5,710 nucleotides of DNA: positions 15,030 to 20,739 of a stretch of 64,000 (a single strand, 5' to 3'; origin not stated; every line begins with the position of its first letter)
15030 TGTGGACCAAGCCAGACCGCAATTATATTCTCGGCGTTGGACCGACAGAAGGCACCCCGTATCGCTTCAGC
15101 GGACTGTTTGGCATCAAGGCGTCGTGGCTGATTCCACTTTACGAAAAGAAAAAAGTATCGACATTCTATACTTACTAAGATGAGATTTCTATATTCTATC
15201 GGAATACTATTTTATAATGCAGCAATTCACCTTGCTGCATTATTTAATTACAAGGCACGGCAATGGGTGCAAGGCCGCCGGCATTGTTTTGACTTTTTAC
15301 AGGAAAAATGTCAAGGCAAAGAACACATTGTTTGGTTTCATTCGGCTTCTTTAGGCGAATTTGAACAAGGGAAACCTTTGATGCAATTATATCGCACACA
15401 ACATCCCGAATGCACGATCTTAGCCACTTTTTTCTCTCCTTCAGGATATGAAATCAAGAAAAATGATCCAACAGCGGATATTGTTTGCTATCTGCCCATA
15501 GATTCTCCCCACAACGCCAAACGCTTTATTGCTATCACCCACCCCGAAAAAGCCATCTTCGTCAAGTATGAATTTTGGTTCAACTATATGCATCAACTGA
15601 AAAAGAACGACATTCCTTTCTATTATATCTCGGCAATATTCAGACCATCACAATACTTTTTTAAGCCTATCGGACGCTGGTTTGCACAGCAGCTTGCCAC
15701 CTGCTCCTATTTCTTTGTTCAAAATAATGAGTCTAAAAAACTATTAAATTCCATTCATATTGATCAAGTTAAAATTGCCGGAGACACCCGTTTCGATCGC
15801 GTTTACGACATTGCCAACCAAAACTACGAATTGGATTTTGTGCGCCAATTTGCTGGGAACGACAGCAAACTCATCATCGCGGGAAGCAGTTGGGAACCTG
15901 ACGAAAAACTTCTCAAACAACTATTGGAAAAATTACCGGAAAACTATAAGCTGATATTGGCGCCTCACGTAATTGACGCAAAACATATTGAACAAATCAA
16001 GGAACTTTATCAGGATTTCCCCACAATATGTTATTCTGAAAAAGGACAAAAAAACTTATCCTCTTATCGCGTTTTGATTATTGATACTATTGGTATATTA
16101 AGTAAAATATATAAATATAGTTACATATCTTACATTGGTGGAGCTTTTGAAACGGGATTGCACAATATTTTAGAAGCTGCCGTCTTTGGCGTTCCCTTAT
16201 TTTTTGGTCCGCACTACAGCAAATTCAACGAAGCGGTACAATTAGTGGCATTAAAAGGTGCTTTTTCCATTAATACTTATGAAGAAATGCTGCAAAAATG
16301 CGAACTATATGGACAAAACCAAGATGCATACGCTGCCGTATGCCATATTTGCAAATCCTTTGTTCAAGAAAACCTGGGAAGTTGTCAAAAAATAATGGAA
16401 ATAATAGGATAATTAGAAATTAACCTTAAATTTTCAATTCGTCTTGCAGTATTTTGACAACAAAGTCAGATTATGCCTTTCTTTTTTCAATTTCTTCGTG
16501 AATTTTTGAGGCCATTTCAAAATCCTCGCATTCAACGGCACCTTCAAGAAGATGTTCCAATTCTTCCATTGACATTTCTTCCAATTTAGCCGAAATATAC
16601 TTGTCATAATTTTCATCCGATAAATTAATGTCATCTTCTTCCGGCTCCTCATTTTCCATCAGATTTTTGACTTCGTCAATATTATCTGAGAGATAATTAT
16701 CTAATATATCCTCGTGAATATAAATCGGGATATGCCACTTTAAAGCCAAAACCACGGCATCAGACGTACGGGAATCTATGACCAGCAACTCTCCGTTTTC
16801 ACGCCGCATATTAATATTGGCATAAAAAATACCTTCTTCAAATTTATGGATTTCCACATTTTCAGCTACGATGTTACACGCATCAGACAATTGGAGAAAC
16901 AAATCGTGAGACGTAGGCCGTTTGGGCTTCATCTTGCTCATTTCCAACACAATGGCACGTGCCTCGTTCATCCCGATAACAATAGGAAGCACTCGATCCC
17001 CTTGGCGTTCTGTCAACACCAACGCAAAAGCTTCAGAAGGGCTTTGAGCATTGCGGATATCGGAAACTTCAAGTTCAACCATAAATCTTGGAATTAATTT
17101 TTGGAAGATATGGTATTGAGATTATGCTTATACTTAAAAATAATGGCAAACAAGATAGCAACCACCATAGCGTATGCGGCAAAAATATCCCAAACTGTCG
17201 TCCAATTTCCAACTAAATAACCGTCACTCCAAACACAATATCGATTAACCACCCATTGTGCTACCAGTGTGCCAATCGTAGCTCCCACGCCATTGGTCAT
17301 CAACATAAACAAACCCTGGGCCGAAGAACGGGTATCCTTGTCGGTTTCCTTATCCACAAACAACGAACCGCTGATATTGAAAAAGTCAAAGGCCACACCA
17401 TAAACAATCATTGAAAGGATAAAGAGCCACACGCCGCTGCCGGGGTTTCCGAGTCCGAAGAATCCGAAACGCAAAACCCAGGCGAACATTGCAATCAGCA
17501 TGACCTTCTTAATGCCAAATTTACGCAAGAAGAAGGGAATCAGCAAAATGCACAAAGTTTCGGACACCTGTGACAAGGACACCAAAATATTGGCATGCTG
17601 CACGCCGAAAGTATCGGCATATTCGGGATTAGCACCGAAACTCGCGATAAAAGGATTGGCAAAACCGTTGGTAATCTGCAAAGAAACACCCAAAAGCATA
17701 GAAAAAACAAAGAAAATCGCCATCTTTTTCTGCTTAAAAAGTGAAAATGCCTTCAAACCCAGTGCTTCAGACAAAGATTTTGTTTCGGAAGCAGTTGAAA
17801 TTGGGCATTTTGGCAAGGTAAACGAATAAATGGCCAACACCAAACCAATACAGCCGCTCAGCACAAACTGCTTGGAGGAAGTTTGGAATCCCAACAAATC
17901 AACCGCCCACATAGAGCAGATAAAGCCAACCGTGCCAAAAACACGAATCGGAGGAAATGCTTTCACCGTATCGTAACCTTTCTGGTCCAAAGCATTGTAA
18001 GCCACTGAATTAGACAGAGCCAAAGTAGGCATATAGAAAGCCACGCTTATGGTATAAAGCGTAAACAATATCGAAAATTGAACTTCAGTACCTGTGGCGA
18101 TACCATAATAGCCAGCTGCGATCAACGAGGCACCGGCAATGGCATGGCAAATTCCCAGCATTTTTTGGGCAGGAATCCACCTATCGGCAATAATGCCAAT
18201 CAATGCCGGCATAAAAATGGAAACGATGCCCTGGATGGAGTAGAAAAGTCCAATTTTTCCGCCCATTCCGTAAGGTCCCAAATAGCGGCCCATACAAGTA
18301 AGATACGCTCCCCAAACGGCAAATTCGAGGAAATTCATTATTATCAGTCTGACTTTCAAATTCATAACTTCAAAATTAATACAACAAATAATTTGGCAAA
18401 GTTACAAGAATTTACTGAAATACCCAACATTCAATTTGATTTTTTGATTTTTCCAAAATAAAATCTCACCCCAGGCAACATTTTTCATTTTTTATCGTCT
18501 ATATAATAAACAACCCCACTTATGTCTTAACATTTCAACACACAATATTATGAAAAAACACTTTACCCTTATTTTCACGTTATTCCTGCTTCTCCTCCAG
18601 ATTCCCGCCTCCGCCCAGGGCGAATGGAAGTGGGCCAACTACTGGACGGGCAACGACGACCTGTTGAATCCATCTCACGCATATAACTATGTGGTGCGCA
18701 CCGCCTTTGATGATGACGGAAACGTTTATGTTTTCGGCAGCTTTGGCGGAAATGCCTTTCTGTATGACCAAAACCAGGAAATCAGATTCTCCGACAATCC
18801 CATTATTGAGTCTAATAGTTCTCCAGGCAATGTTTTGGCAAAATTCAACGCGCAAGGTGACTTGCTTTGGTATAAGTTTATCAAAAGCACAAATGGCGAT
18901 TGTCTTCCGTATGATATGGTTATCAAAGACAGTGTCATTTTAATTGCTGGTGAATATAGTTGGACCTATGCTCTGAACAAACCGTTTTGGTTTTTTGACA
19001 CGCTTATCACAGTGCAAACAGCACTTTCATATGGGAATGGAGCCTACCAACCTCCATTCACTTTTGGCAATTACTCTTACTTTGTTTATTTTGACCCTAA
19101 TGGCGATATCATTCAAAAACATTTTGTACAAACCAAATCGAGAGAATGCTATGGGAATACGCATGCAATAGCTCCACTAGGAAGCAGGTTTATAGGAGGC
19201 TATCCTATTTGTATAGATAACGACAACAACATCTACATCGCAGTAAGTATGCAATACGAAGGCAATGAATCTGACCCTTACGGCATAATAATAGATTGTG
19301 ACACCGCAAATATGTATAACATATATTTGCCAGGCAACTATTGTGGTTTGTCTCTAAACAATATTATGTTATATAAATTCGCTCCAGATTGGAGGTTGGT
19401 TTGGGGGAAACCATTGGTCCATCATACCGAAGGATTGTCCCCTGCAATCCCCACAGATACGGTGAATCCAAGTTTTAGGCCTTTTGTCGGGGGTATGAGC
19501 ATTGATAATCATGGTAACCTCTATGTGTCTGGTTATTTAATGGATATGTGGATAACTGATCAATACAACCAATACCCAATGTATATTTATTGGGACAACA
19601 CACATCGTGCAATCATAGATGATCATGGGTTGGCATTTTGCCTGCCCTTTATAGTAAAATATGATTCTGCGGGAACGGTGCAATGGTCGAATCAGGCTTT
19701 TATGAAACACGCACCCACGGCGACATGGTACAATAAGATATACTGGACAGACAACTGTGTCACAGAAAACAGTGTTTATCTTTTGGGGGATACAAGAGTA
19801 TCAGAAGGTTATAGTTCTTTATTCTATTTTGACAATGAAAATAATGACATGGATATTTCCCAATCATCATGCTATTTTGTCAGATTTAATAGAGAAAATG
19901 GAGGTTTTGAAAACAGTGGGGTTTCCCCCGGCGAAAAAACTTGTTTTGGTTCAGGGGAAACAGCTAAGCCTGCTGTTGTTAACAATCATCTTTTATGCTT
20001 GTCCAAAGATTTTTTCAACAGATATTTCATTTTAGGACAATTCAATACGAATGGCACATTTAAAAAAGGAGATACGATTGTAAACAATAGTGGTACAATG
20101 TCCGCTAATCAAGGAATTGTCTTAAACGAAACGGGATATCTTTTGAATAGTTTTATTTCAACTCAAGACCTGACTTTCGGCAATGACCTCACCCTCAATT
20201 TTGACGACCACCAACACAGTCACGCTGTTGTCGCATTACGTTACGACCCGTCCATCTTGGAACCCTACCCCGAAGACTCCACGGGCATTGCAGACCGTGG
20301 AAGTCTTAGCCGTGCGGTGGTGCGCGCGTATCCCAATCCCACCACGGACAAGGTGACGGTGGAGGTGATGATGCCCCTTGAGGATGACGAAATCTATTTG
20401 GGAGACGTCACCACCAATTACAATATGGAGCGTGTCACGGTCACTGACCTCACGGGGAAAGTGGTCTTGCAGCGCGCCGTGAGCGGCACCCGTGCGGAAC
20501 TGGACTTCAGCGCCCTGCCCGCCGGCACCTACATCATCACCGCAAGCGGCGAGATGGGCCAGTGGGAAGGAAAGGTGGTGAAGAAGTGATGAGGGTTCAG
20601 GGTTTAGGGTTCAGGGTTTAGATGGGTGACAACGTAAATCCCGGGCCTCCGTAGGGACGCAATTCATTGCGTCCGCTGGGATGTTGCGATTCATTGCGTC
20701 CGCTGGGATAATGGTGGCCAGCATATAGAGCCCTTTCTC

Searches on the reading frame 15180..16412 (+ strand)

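Call 33: search_protein_families(library=pfam, proteins=[window:15180-16412:+], max_evalue=0.00001)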
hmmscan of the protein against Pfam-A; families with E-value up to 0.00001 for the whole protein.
window:15180-16412:+ (410 aa): 1 family
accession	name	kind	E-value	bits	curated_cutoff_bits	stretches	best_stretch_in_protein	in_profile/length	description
PF04413.22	Glycos_transf_N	-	1.3e-41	142.5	23.9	1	39-207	9-179/179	3-Deoxy-D-manno-octulosonic-acid transferase (kdotransferase)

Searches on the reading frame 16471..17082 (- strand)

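Call 33: search_protein_families(library=pfam, proteins=[window:16471-17082:-], max_evalue=0.00001)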
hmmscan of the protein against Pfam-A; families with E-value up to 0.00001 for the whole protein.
window:16471-17082:- (203 aa): 1 family
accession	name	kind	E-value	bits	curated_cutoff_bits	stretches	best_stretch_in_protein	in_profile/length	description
PF02577.19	BFN_dom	-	1.9e-34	118.3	27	1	21-129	1-106/112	Bifunctional nuclease domain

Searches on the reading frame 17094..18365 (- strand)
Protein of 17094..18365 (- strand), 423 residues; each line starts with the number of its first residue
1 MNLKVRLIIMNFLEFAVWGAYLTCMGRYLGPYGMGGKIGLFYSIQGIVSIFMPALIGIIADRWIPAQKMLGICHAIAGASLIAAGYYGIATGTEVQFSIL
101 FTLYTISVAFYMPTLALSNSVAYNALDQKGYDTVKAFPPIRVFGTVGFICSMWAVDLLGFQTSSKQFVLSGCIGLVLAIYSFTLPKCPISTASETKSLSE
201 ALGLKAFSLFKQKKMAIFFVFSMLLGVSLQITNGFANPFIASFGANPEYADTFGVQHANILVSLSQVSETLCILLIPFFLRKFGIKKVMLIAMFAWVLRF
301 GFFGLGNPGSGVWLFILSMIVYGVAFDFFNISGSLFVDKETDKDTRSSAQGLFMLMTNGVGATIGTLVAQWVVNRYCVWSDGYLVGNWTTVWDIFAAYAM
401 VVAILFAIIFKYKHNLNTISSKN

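Call 33: search_protein_families(library=pfam, proteins=[window:17094-18365:-], max_evalue=0.00001)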
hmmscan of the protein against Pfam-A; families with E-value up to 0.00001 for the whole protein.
window:17094-18365:- (423 aa): 3 families
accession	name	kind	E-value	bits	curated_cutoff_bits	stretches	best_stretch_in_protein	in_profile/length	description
PF03825.22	Nuc_H_symport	-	5.6e-122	408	25.9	1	1-415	1-400/400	Nucleoside H+ symporter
PF12832.13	MFS_1_like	-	5e-25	88.8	25.2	1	6-369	3-358/373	MFS_1 like family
PF07690.21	MFS_1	-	5.4e-15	55.6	33.4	1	243-411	16-173/347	Major Facilitator Superfamily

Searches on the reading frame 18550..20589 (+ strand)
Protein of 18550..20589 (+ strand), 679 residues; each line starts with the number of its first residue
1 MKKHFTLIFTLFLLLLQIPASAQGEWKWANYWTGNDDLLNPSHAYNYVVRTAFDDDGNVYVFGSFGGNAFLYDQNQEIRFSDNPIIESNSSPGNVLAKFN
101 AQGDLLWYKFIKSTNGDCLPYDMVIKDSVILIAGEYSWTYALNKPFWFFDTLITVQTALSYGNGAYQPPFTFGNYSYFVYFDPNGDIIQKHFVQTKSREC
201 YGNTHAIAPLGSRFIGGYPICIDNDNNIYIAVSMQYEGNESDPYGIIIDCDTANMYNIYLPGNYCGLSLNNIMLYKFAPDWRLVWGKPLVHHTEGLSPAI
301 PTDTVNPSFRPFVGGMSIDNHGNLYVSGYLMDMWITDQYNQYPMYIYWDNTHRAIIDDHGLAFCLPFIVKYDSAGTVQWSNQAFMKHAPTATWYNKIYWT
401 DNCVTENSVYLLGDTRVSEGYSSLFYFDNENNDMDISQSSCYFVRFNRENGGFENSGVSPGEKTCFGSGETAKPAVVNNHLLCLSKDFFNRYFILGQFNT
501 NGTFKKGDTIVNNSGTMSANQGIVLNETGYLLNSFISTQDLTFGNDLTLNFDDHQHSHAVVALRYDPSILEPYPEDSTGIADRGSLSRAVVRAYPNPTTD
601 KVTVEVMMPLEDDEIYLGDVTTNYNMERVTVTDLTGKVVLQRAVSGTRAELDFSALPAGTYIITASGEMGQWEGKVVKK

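Call 33: search_protein_families(library=pfam, proteins=[window:18550-20589:+], max_evalue=0.00001)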
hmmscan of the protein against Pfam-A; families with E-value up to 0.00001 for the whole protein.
window:18550-20589:+ (679 aa): 1 family
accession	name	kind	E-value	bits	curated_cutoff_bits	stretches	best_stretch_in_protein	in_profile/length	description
PF18962.6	Por_Secre_tail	-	1.4e-10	41.7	27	1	594-671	2-68/75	Secretion system C-terminal sorting domain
